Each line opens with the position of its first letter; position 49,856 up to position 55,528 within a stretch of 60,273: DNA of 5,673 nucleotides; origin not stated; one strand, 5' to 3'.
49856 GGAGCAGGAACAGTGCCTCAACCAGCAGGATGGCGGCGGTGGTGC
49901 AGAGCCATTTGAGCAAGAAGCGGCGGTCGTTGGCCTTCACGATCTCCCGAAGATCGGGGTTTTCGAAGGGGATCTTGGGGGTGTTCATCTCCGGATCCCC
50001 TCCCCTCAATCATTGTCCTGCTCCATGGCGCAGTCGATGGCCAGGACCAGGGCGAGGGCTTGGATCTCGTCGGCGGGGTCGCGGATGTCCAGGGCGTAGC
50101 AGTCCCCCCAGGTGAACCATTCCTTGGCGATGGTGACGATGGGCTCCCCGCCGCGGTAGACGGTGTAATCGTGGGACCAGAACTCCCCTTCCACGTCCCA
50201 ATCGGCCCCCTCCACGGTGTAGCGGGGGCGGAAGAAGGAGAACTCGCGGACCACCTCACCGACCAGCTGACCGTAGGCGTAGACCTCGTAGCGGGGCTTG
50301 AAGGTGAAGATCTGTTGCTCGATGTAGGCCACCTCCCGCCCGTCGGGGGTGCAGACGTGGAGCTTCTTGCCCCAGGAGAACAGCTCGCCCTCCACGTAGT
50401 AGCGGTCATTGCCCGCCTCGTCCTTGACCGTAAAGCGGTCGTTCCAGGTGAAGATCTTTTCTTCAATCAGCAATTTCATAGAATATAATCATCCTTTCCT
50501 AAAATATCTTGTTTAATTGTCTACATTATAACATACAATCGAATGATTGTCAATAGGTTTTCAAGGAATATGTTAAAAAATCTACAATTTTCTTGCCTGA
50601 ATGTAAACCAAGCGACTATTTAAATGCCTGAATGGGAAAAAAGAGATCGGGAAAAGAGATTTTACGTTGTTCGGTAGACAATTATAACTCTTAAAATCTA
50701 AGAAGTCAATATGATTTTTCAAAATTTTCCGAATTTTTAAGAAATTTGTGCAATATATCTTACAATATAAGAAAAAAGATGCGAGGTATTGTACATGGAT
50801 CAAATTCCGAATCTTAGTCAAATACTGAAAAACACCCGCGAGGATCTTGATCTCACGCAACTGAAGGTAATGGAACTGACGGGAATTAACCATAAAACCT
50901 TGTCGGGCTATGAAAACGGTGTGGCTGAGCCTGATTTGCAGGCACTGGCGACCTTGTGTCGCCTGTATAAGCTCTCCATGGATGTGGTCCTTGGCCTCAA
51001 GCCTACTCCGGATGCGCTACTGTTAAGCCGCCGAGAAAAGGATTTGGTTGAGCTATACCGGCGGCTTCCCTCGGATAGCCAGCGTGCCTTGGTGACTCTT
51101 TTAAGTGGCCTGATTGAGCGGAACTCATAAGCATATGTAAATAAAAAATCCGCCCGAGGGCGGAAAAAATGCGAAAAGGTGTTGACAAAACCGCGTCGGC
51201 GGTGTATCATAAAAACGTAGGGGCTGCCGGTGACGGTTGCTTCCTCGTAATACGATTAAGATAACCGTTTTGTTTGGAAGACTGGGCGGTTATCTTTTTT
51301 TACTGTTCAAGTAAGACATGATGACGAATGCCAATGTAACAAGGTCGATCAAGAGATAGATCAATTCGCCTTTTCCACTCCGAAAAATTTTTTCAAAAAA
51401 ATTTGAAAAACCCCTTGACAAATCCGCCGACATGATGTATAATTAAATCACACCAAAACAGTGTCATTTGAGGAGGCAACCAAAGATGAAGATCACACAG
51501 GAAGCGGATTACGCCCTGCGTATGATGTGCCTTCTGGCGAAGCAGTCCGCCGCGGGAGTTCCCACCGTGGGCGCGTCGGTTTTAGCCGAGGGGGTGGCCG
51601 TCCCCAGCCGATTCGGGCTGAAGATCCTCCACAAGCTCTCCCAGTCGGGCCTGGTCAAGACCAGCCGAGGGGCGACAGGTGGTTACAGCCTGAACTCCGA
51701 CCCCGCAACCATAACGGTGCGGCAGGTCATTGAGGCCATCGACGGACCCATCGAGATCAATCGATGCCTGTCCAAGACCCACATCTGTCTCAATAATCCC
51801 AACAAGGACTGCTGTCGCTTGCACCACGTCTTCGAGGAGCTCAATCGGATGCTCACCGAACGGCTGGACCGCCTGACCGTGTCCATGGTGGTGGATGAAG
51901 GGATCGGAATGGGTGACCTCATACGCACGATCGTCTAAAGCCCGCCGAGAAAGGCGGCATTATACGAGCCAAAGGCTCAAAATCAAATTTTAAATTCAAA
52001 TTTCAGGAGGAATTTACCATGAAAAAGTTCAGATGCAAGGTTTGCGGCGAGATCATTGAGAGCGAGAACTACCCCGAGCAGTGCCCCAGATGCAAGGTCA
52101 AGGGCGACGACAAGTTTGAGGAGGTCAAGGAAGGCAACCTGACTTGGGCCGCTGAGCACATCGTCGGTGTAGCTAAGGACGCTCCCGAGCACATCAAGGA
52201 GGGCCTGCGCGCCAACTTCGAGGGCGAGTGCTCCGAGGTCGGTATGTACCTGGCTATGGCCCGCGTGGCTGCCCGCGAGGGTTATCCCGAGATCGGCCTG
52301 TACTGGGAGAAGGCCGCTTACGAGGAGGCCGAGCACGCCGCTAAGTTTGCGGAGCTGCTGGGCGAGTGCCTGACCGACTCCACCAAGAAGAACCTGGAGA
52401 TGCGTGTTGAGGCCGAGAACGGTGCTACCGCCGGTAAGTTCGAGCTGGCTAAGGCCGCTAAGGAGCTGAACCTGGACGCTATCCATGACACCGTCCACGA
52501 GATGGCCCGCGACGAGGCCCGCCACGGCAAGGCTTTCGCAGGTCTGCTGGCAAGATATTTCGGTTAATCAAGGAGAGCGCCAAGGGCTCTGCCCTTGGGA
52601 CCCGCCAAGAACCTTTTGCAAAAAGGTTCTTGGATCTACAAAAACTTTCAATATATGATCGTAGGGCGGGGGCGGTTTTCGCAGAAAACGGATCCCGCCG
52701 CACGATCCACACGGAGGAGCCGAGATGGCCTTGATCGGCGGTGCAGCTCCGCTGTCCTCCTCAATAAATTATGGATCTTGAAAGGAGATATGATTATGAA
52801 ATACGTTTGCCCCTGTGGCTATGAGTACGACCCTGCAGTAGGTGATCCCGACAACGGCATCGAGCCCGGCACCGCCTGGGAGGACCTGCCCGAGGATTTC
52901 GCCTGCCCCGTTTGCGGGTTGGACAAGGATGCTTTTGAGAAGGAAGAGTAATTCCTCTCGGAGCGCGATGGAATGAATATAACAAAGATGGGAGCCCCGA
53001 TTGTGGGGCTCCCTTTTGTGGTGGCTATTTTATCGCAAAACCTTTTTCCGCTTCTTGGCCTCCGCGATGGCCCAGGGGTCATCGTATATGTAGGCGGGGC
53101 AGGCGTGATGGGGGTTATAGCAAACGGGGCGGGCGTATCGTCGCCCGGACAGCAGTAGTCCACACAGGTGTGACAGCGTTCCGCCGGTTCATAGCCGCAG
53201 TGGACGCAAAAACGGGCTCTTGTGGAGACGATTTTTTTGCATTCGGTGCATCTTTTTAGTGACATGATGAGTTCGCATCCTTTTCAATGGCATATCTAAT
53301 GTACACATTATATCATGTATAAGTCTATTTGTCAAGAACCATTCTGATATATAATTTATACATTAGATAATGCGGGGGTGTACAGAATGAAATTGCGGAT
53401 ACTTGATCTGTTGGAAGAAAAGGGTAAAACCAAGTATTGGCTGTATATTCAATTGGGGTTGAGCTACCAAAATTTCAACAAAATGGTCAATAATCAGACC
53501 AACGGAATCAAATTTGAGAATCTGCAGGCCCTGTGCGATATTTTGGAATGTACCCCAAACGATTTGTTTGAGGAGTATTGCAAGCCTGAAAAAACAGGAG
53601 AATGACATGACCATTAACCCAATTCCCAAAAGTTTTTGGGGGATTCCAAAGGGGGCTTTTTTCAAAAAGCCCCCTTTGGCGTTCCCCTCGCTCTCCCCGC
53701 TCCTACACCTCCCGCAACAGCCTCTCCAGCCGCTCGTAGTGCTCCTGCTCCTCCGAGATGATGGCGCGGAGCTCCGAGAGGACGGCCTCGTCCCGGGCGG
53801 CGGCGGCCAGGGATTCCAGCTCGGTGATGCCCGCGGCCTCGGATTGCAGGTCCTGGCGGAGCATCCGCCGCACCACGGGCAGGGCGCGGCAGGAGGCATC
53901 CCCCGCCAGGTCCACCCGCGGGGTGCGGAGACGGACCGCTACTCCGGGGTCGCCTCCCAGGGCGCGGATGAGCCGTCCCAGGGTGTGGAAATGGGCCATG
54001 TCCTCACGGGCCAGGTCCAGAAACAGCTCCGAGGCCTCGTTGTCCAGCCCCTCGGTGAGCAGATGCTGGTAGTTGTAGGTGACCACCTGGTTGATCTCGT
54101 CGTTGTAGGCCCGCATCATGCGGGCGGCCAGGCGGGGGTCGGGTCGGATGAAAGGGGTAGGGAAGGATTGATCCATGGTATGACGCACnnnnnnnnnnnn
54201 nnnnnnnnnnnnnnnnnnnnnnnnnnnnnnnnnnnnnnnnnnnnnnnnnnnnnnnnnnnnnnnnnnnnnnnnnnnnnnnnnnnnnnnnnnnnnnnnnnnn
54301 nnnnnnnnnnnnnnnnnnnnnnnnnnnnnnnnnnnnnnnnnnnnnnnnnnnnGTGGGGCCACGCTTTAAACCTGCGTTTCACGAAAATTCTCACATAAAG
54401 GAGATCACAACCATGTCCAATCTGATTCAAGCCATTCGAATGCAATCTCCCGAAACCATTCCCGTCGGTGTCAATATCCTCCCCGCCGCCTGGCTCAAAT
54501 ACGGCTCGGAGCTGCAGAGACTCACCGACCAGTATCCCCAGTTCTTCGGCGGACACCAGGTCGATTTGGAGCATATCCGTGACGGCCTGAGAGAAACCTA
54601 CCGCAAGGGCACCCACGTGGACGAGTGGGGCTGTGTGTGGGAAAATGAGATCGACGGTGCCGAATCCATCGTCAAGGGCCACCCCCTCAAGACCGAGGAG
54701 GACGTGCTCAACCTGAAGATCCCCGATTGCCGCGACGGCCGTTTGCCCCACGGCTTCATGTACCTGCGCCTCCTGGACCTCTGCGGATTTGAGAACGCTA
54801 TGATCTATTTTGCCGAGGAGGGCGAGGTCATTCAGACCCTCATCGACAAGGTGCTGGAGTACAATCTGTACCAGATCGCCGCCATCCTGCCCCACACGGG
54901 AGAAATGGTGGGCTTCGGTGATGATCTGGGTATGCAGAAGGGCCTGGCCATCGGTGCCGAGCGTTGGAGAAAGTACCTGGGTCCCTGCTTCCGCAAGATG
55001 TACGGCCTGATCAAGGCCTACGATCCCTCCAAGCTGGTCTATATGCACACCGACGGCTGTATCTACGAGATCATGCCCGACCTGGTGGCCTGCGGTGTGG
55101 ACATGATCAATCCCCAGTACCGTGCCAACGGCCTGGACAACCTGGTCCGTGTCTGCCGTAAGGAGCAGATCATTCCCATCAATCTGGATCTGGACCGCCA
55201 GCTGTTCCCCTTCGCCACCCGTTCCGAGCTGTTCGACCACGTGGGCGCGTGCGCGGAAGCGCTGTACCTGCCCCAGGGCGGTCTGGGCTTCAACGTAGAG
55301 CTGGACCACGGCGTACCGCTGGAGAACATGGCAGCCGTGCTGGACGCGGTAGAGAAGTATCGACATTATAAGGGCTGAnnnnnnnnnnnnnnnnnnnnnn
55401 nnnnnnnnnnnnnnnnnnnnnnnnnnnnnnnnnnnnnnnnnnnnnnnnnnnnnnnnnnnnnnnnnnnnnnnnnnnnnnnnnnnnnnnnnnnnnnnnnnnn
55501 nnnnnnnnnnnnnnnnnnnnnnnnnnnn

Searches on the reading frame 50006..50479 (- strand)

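Call 52: search_protein_families(library=pfam, proteins=[window:50006-50479:-], max_evalue=0.0001)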
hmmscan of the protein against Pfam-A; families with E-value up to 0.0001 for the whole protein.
window:50006-50479:- (157 aa): 1 family
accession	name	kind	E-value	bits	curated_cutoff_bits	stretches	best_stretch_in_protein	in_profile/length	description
PF04525.18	LOR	-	5.2e-14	52.8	24.5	1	4-146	17-186/187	LURP-one-related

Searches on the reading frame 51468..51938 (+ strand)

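Call 86: search_protein_families(library=pfam, proteins=[window:51468-51938:+], max_evalue=0.0001)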
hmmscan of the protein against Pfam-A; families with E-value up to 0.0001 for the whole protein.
window:51468-51938:+ (156 aa): 1 family
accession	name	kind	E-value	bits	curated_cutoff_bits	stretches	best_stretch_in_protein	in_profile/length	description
PF02082.26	Rrf2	-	9.4e-30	103.9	30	1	9-143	1-131/132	Iron-dependent Transcriptional regulator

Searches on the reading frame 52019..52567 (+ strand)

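Call 86: search_protein_families(library=pfam, proteins=[window:52019-52567:+], max_evalue=0.0001)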
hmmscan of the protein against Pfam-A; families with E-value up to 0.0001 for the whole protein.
window:52019-52567:+ (182 aa): 3 families
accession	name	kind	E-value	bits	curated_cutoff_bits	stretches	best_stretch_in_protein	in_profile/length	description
PF02915.23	Rubrerythrin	-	1.3e-11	45.4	22.8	1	63-176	3-136/137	Rubrerythrin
PF21349.2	RUBY_RBDX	-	5.2e-09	35.8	26.5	1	4-30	1-27/30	Rubrerythrin, rubredoxin-like domain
PF23458.2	DUF7130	-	9.7e-05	22.6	35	0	4-29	54-80/89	Domain of unknown function (DUF7130)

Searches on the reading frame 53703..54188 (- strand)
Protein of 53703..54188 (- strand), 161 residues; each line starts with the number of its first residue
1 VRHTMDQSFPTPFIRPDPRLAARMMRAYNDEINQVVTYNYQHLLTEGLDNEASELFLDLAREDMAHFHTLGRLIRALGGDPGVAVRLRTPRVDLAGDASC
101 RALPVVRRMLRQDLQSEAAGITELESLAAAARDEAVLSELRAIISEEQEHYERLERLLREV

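Call 86: search_protein_families(library=pfam, proteins=[window:53703-54188:-], max_evalue=0.0001)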
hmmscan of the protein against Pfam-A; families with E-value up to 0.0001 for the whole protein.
window:53703-54188:- (161 aa): 2 families
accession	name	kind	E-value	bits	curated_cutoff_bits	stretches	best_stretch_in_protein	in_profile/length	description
PF00210.30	Ferritin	-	4.3e-09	36.9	24.5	1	26-160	6-138/142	Ferritin-like domain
PF02915.23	Rubrerythrin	-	6.6e-06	27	22.8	1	26-158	5-137/137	Rubrerythrin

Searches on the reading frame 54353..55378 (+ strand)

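Call 86: search_protein_families(library=pfam, proteins=[window:54353-55378:+], max_evalue=0.0001)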
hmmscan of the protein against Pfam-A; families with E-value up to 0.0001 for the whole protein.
window:54353-55378:+ (341 aa): 1 family
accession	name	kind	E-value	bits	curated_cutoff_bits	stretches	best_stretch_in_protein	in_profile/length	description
PF01208.23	URO-D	-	1.8e-08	34.2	23.9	1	145-336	161-346/346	Uroporphyrinogen decarboxylase (URO-D)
